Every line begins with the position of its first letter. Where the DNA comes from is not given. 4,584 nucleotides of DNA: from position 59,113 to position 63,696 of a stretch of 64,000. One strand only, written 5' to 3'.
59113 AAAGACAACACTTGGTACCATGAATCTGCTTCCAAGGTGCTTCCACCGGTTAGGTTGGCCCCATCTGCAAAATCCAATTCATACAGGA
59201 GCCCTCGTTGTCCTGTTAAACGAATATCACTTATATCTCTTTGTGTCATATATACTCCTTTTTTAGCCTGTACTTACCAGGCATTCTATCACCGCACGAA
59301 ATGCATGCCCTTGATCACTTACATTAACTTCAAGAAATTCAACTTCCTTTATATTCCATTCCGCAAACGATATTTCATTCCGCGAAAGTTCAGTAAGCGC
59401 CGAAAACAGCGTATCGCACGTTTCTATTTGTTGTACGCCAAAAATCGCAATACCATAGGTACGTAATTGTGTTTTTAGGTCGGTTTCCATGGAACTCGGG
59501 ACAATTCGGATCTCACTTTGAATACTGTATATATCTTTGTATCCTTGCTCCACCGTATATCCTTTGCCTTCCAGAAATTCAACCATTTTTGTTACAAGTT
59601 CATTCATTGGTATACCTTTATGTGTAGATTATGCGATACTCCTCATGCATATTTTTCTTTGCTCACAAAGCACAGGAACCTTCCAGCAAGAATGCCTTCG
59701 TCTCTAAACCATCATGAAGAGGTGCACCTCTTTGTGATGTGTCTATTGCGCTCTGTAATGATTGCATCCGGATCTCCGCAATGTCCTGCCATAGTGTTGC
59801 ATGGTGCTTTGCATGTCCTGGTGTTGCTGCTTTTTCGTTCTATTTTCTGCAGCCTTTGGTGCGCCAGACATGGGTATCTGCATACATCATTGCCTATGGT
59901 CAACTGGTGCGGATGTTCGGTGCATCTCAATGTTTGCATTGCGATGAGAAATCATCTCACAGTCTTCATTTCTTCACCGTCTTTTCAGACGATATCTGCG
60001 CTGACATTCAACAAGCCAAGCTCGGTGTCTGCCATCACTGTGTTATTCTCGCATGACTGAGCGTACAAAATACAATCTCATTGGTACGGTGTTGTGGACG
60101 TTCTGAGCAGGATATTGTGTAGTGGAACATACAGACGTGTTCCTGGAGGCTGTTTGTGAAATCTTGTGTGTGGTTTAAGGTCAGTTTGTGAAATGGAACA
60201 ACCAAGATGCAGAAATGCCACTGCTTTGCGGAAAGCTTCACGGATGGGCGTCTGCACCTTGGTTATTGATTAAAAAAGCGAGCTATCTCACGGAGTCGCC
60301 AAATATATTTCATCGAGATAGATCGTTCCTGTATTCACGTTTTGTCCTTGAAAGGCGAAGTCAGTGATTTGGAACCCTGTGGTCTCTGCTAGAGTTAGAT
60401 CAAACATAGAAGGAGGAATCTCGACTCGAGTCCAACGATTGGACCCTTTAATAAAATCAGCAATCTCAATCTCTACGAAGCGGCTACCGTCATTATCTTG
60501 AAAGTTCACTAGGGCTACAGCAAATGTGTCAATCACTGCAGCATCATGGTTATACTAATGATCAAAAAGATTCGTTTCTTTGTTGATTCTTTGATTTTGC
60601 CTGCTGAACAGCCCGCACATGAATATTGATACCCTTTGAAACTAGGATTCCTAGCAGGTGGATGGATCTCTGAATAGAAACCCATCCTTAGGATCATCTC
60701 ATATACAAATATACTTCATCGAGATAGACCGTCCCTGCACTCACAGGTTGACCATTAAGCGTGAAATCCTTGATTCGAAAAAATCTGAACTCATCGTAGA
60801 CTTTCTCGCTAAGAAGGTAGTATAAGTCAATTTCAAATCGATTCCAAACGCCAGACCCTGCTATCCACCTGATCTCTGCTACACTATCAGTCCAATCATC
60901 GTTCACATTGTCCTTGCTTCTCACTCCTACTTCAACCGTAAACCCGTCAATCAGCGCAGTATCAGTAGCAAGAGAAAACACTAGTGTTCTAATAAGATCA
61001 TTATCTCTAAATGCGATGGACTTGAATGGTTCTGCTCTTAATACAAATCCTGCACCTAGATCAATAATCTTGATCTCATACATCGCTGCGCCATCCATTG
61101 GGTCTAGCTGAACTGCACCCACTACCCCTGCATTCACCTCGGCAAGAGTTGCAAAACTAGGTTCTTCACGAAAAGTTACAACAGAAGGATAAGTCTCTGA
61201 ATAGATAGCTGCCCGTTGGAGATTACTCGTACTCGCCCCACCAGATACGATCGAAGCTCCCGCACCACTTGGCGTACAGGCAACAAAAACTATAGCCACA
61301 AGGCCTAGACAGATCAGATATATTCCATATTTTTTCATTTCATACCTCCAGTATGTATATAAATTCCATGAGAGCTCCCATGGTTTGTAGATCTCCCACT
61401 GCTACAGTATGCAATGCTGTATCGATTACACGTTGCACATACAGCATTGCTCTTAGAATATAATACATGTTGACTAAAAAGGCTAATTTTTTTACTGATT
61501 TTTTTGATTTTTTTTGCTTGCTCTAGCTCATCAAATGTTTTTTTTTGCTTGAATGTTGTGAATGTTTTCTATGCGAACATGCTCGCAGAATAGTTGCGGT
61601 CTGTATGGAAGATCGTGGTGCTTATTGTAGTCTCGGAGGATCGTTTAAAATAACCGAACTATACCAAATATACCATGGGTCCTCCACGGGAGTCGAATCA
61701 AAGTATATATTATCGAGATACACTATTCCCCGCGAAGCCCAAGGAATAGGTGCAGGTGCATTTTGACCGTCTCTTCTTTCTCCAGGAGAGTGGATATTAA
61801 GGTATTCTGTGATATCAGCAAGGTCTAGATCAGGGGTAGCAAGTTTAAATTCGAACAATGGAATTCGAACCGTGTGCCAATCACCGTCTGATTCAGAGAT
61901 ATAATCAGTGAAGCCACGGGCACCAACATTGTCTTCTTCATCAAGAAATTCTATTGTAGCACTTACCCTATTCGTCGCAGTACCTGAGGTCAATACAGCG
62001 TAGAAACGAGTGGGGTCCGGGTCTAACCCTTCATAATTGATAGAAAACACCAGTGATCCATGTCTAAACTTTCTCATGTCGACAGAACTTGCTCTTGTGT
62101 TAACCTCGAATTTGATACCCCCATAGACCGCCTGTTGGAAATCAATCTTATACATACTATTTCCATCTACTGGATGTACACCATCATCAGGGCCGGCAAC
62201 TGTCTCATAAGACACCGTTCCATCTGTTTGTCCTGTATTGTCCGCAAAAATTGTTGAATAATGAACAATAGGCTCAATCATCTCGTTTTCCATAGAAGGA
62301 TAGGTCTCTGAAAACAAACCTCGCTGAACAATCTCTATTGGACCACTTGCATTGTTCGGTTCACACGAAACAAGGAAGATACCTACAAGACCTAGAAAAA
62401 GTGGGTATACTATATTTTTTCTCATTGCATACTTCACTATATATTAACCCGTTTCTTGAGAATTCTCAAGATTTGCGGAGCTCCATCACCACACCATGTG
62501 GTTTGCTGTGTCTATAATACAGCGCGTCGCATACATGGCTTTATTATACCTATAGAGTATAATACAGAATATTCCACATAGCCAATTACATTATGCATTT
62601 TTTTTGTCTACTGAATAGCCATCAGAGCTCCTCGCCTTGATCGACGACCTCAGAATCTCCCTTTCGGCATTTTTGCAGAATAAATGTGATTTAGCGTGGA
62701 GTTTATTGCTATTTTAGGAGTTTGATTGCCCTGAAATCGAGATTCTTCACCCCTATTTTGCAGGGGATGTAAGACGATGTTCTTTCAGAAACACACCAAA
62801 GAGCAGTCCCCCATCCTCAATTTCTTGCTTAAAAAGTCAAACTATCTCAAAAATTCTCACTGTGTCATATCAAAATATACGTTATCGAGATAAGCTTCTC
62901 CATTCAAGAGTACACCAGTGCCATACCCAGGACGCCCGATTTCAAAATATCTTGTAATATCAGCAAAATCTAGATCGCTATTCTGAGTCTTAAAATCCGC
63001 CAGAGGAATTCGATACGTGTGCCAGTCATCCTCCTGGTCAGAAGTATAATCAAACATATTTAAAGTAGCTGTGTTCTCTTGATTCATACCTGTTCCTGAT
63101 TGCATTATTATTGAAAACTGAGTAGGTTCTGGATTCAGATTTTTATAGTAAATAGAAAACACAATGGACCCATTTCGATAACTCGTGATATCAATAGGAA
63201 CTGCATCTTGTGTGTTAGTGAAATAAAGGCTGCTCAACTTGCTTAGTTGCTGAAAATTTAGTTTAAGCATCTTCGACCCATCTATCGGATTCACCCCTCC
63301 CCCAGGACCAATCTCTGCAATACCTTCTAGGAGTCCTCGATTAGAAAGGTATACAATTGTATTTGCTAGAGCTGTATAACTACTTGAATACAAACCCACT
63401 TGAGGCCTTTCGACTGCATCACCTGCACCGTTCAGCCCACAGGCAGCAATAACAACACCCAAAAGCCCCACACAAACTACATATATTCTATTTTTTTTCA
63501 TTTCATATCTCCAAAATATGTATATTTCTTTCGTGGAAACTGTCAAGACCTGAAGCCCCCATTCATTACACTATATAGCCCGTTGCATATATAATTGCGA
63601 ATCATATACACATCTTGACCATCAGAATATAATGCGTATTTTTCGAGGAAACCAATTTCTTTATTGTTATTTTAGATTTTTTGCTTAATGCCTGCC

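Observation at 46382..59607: Phage tail-only module with repressor and Mor-like activator: a tailocin-like (F-type, non-contractile) candidate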

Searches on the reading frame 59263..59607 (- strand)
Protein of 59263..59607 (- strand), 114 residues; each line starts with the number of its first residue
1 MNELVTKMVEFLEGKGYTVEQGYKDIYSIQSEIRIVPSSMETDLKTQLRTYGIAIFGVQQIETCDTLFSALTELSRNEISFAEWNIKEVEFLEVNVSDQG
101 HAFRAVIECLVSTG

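Call 4: search_protein_families(library=pfam, proteins=[window:59263-59607:-], max_evalue=0.1)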
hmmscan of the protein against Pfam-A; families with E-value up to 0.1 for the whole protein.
window:59263-59607:- (114 aa): 0 families

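Call 5: search_protein_families(library=phrogs, proteins=[window:59263-59607:-], max_evalue=0.1)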
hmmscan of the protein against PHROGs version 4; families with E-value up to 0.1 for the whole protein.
window:59263-59607:- (114 aa): 0 families

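Call 21: list_cluster_members(proteins=[P0001, window:59263-59607:-, window:58167-58535:-, window:56597-57787:-, window:48679-56604:-, window:48218-48679:-, window:47805-48083:+, window:46382-47374:-, window:30081-31622:-, window:60694-61338:-])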
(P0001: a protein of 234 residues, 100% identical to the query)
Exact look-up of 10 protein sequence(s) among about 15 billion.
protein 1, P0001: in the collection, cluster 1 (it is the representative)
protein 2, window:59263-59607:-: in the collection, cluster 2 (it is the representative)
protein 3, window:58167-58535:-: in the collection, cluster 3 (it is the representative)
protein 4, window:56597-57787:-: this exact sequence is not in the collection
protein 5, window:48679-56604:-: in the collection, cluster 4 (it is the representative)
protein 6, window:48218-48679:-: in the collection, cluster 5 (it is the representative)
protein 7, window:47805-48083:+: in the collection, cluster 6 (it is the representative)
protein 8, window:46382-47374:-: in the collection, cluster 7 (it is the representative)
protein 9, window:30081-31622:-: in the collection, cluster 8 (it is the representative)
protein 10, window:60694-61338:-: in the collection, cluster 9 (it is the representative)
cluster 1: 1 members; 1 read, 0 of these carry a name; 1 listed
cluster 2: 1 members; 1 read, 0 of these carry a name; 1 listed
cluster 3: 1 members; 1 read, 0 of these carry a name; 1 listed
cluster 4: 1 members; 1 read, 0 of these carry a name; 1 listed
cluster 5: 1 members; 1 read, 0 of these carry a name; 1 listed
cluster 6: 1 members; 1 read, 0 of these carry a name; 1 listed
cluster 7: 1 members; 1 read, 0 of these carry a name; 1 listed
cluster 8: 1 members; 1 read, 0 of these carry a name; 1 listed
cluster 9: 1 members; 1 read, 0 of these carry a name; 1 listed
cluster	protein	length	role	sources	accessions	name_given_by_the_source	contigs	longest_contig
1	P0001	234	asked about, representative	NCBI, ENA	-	-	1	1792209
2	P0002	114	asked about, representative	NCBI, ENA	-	-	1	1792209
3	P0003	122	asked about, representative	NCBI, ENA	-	-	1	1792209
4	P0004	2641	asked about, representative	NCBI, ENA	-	-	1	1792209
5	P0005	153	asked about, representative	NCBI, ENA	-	-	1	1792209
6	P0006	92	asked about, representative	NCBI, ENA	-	-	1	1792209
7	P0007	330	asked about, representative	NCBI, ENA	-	-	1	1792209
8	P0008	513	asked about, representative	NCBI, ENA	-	-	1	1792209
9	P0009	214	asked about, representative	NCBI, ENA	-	-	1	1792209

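Call 57: predict_structure(protein=window:59263-59607:-)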
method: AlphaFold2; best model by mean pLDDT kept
length: 114 residues; sequences in the alignment: 1
mean_pLDDT: 44.5   pTM: 0.35
mean pLDDT of the five models: 44.5, 44.0, 40.8, 40.8, 35.9
residues with pLDDT >= 90: 0; 70-90: 5; 50-70: 25; < 50: 84
segments of 3 or more residues with pLDDT < 50: 28-66, 72-105, 108-114
pLDDT, mean of each block of 10 residues (from residue 1): 57 68 57 32 41 36 46 41 32 36 47 38
secondary structure, 60 per line:
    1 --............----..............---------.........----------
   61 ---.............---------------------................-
elements in order: H3-14 H19-32 H42-50 H64-76 H98-113

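Call 65: find_related_loci(query=window:59263-59607:-, collection=viral_contigs, flank=8000)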
Query window:59263-59607:- (114 aa) in viral_contigs; peptide patterns used: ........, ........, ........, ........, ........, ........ (x = any residue, [..] = any of these).
4 stretches matched a pattern, but none encodes a relative of the query by tblastn (E <= 1e-3).

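Call 72: search_protein_families(library=pfam, proteins=[window:59263-59607:-], max_evalue=10)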
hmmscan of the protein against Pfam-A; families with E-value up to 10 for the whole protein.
window:59263-59607:- (114 aa): 0 families

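Call 73: search_protein_families(library=phrogs, proteins=[window:59263-59607:-], max_evalue=10)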
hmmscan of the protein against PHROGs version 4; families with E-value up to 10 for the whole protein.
window:59263-59607:- (114 aa): 4 families
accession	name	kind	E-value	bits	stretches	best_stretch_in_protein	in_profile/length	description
phrog_935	-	unknown function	0.1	13.4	1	2-34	26-58/73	-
phrog_4418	-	unknown function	0.25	12.7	1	54-96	7-50/87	-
phrog_24275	-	unknown function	0.31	12.2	1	86-102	14-30/51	-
phrog_31797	-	unknown function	0.4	11.7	1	78-92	29-43/48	-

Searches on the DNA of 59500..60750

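Call 93: search_rna_families(source=window, start=59500, end=60750, threshold=evalue, max_evalue=1)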
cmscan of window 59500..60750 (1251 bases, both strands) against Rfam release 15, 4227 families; matches with E-value up to 1: 1.
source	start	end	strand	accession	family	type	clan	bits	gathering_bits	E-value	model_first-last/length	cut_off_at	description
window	59886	60015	-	RF02504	Atu_L1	Gene; sRNA;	-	15.5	60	0.83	1-174/174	no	Rhizobiales sRNA Atu_L1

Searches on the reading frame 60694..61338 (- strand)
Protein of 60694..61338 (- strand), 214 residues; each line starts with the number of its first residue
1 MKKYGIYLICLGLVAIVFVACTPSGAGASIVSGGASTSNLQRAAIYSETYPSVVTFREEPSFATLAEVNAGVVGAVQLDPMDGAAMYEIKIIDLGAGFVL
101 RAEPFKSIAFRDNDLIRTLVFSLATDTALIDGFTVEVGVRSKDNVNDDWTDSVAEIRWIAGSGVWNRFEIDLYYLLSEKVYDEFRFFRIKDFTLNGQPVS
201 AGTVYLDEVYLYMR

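Call 9: find_encoding_contigs(protein=window:60694-61338:-, flank=10000, max_places=6)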
Protein window:60694-61338:- (214 aa): no gene with exactly this product is on record in the collection.

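Call 14: search_protein_families(library=pfam, proteins=[window:60694-61338:-], max_evalue=0.01)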
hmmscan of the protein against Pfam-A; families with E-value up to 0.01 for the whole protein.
window:60694-61338:- (214 aa): 0 families

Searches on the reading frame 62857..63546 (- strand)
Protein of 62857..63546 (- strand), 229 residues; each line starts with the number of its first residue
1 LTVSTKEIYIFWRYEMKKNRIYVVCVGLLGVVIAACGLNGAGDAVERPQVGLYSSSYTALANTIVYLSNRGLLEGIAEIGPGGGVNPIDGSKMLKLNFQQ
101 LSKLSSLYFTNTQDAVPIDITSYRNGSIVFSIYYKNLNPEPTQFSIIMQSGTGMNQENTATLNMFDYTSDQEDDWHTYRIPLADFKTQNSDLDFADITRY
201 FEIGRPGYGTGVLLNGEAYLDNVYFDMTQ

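Call 14: search_protein_families(library=pfam, proteins=[window:62857-63546:-], max_evalue=0.01)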
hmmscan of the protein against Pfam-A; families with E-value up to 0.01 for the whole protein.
window:62857-63546:- (229 aa): 1 family
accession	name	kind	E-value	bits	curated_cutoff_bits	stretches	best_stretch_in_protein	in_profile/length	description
PF18559.7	Exop_C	-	4.2e-05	23.8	26.1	1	108-193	53-132/155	Galactose-binding domain-like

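Call 20: find_related_loci(query=window:62857-63501:-, collection=genome_contigs, flank=10000)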
Query window:62857-63501:- (214 aa) in genome_contigs; peptide patterns used: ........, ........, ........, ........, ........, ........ (x = any residue, [..] = any of these).
271 stretches matched a pattern, but none encodes a relative of the query by tblastn (E <= 1e-3).
